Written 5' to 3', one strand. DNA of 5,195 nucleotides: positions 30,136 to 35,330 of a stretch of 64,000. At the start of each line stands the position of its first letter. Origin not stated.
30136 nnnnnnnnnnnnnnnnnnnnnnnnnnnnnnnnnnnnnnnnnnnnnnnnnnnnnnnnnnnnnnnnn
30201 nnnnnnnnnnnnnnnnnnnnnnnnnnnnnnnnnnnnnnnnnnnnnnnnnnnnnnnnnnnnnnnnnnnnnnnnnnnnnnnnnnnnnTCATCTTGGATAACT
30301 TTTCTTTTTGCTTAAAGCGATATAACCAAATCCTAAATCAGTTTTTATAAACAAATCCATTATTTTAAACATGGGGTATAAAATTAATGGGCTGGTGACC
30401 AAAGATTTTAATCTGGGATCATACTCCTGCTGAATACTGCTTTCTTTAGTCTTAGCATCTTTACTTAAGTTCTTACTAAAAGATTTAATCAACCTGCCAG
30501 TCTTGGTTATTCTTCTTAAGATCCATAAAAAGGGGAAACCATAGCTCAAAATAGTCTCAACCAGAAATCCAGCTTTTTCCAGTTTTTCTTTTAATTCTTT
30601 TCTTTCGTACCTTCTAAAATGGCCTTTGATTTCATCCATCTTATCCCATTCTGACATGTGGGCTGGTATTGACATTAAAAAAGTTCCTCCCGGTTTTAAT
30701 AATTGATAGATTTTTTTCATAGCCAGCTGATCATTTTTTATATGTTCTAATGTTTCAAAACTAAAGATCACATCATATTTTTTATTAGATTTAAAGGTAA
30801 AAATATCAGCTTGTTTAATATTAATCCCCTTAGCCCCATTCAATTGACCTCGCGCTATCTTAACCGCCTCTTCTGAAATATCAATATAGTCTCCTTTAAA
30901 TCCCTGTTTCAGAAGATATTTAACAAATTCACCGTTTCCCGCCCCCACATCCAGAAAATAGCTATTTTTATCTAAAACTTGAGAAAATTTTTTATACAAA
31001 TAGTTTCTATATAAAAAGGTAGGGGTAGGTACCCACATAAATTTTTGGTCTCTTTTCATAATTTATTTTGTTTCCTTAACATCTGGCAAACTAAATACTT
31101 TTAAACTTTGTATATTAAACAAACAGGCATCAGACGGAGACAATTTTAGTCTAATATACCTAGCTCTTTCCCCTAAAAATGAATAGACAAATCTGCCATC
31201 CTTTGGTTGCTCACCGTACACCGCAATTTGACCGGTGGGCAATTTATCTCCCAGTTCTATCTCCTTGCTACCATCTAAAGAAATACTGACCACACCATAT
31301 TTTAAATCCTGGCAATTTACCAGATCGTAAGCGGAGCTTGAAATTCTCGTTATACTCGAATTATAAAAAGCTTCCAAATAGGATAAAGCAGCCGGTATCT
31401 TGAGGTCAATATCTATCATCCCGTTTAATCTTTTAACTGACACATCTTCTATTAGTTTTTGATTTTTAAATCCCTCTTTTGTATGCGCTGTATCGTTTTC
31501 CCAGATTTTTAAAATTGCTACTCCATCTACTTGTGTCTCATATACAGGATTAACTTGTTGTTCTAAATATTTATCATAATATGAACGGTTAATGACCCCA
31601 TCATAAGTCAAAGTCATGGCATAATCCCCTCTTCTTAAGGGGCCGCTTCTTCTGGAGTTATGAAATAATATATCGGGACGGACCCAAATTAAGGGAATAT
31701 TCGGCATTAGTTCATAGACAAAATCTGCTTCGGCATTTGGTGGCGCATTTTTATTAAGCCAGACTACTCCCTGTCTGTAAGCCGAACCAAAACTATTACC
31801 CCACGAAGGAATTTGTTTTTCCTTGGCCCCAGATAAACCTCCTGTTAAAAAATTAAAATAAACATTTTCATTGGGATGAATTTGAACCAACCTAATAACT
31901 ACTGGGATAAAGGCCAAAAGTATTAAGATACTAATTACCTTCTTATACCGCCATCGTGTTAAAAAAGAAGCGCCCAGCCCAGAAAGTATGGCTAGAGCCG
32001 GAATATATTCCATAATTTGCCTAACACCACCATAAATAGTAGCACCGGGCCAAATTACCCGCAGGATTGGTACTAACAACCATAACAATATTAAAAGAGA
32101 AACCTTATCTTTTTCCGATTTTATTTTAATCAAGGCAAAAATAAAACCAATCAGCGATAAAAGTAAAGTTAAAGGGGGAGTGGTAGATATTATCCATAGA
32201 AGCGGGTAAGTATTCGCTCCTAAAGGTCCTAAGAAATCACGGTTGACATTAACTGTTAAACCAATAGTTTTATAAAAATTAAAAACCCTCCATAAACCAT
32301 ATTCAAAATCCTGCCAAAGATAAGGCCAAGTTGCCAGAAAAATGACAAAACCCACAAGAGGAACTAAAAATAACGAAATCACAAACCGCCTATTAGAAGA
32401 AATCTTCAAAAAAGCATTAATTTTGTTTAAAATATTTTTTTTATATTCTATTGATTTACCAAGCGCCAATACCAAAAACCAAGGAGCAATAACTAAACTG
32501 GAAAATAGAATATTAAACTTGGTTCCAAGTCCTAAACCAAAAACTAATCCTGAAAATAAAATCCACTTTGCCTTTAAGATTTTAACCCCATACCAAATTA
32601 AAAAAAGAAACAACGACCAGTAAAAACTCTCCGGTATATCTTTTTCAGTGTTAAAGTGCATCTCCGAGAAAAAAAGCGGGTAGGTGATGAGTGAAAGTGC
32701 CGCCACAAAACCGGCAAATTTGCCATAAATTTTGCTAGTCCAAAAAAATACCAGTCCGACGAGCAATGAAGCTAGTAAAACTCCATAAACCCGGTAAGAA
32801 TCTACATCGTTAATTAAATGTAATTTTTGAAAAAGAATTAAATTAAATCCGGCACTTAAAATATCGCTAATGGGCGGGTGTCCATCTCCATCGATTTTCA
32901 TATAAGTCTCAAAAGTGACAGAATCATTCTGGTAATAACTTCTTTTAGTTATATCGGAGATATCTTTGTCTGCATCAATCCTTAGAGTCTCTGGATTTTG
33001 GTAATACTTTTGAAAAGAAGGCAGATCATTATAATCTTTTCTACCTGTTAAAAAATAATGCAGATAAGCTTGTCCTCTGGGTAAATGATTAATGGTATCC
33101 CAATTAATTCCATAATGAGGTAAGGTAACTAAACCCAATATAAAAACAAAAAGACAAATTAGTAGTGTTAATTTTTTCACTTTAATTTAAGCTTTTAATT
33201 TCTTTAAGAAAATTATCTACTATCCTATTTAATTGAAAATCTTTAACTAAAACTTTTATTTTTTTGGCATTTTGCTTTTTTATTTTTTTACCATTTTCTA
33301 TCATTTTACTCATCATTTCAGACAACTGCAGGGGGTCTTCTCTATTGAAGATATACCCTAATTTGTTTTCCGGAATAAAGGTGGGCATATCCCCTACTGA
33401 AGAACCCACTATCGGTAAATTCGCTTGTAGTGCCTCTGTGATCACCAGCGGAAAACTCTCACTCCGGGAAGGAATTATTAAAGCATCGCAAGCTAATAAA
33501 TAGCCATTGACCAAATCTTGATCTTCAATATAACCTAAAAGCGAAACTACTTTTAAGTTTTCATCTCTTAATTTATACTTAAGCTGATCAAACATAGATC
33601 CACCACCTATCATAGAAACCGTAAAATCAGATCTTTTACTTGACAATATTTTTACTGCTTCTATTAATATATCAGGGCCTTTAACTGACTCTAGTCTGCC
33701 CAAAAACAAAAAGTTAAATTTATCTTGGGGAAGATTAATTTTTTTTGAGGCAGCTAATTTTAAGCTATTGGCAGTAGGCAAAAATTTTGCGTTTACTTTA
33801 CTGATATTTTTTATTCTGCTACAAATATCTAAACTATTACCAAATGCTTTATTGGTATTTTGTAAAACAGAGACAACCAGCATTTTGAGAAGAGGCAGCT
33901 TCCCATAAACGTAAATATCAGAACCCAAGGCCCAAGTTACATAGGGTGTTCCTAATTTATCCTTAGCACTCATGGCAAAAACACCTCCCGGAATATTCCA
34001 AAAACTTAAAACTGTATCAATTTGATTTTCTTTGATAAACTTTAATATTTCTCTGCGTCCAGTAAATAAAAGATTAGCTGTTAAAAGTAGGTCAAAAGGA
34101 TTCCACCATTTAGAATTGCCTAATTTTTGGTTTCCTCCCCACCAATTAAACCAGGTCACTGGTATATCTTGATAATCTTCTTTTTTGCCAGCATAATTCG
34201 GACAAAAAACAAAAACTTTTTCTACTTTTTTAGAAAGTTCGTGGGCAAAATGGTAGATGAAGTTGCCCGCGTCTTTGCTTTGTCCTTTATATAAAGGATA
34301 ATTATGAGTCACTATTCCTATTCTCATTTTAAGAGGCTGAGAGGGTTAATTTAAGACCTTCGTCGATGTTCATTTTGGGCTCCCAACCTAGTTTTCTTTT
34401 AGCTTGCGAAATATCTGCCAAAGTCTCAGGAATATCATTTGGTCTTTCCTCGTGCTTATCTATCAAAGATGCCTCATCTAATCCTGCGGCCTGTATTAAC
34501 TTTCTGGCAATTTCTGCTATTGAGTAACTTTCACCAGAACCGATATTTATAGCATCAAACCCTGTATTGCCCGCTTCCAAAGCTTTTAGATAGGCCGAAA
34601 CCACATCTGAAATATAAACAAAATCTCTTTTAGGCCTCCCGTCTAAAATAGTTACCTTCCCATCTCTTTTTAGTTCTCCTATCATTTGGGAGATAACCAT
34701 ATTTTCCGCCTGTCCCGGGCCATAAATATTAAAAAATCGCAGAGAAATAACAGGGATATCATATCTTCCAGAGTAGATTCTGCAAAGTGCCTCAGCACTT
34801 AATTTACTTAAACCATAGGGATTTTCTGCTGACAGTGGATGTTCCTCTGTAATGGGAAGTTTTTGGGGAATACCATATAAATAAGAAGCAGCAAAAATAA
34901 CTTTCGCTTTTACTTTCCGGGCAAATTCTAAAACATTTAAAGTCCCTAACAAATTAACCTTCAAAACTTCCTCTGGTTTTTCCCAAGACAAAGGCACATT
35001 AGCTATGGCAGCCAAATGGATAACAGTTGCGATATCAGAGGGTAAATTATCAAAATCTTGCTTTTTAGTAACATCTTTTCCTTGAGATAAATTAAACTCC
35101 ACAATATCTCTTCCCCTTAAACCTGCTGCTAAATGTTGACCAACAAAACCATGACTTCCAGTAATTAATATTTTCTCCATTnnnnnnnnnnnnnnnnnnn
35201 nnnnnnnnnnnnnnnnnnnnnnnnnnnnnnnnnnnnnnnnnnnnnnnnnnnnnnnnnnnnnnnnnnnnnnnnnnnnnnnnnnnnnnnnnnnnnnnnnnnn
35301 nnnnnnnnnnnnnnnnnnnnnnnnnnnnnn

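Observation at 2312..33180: Recurrent fusion of GT-C membrane glycosyltransferases to C-terminal F5/8 type C (discoidin) lectin-like domains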

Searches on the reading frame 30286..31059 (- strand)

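Call 24: search_protein_families(library=pfam, max_evalue=0.001, proteins=[window:30286-31059:-])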
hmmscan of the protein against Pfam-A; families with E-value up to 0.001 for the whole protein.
window:30286-31059:- (257 aa): 13 families
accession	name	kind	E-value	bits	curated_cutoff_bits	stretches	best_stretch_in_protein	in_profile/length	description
PF13489.12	Methyltransf_23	-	1.6e-25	90.2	27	1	23-168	14-162/164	Methyltransferase domain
PF13847.12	Methyltransf_31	-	1.8e-21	76.8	27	1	30-162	2-143/145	Methyltransferase domain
PF08241.18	Methyltransf_11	-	2.4e-18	67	21.2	1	36-128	1-94/95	Methyltransferase domain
PF08242.18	Methyltransf_12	-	8.1e-18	65.4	30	1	36-127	1-98/98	Methyltransferase domain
PF13649.12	Methyltransf_25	-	6.7e-16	59.2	27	1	36-125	2-97/97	Methyltransferase domain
PF02353.26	CMAS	-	4.6e-08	33.1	27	1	29-143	60-179/273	Mycolic acid cyclopropane synthetase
PF05891.18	Methyltransf_PK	-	1.3e-06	28.6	27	1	23-167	47-196/218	AdoMet dependent proline di-methyltransferase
PF05401.17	NodS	-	4.9e-06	26.9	24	1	34-130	46-145/201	Nodulation protein S (NodS)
PF05175.20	MTS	-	1.6e-05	25.1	23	1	30-150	28-159/170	Methyltransferase small domain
PF01209.24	Ubie_methyltran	-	0.00013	21.9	20.1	1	31-128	47-150/233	ubiE/COQ5 methyltransferase family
PF07021.18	MetW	-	0.00022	21.3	21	1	26-117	8-98/193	Methionine biosynthesis protein MetW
PF03848.20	TehB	-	0.0003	20.7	20.4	1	33-139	32-140/193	Tellurite resistance protein TehB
PF01728.25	FtsJ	-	0.00047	20.6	24.1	0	23-96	14-85/181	FtsJ-like methyltransferase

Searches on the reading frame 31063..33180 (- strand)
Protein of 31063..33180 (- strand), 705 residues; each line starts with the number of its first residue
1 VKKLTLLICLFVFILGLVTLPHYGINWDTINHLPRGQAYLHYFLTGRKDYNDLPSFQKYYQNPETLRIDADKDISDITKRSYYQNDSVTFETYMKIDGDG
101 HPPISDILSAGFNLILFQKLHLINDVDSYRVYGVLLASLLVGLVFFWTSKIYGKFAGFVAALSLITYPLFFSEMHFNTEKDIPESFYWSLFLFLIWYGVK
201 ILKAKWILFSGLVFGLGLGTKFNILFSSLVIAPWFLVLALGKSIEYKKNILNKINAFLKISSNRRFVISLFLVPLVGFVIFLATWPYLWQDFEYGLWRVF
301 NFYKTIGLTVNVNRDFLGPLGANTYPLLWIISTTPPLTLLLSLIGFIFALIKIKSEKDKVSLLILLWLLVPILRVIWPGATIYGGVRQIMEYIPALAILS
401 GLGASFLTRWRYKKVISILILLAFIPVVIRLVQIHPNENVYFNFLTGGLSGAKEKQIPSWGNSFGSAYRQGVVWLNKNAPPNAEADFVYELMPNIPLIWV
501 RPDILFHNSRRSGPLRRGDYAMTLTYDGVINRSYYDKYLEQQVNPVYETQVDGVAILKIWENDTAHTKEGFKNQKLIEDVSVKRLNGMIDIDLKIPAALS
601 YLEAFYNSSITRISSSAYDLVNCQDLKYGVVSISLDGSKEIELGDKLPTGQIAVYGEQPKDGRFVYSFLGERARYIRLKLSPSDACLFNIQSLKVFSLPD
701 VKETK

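Call 6: search_protein_families(library=pfam, max_evalue=0.1, proteins=[window:31063-33180:-])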
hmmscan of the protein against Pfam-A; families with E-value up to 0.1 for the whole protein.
window:31063-33180:- (705 aa): 1 family
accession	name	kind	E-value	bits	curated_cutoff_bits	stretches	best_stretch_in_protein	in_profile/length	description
PF13231.12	PMT_2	-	6.7e-07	30.1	26.1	1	125-239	20-132/160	Dolichyl-phosphate-mannose-protein mannosyltransferase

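Call 21: search_protein_families(library=ncbifam, max_evalue=0.1, proteins=[window:31063-33180:-])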
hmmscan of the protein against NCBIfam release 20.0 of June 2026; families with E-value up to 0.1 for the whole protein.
window:31063-33180:- (705 aa): 2 families
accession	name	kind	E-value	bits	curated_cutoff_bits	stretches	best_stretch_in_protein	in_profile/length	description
TIGR04154.1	archaeo_STT3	subfamily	0.0095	14.3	450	0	101-200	69-171/831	oligosaccharyl transferase, archaeosortase A system-associated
NF011421.0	PRK14848.1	equivalog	0.013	14.5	624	1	569-654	57-142/340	SPI-2 type III secretion system effector deubiquitinase SseL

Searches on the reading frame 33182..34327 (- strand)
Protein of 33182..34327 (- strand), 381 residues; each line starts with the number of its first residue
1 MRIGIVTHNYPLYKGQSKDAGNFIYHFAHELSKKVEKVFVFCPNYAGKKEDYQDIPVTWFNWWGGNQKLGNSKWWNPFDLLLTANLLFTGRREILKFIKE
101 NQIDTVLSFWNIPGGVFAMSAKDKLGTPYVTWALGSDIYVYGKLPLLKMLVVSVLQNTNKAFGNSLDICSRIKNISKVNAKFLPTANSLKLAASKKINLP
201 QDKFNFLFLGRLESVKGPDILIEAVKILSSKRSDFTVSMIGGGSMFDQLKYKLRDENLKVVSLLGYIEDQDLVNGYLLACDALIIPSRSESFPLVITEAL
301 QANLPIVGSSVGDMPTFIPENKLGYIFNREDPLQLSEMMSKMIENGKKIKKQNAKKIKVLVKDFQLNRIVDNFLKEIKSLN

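Call 24: search_protein_families(library=pfam, max_evalue=0.001, proteins=[window:33182-34327:-])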
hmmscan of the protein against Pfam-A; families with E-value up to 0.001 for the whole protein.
window:33182-34327:- (381 aa): 5 families
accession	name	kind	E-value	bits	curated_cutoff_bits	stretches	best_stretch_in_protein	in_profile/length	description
PF00534.26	Glycos_transf_1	-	9.9e-31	107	26.4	1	194-353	6-166/172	Glycosyl transferases group 1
PF13692.12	Glyco_trans_1_4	-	2e-24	86.9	27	1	205-345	3-142/142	Glycosyl transferases group 1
PF20706.3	GT4-conflict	-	7.7e-12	45.3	26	1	195-311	190-313/385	Family 4 Glycosyltransferase in conflict systems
PF13477.12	Glyco_trans_4_2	-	5.9e-06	26.9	23.4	1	23-156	12-130/139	Glycosyl transferase 4-like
PF13439.12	Glyco_transf_4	-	5e-05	23.8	28.5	1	21-132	5-102/170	Glycosyltransferase Family 4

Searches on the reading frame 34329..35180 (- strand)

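Call 24: search_protein_families(library=pfam, max_evalue=0.001, proteins=[window:34329-35180:-])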
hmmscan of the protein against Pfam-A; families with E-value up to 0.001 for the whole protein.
window:34329-35180:- (283 aa): 6 families
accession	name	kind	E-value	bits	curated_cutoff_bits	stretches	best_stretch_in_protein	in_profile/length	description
PF16363.11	GDP_Man_Dehyd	-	1.2e-50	173.3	27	1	48-277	72-330/332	GDP-mannose 4,6 dehydratase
PF01370.27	Epimerase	-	5.3e-49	167.2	20.9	1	4-214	1-240/240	NAD dependent epimerase/dehydratase family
PF02719.21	Polysacc_synt_2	-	4.8e-16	59.2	20.2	1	36-237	62-252/293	Polysaccharide biosynthesis protein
PF04321.23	RmlD_sub_bind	-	1.6e-14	54.1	27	1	3-238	2-237/287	RmlD substrate binding domain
PF01073.25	3Beta_HSD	-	5.3e-14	52.4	22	1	35-202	52-230/280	3-beta hydroxysteroid dehydrogenase/isomerase family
PF07993.18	NAD_binding_4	-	3.5e-11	43.2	20.1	1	39-167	78-226/258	Male sterility protein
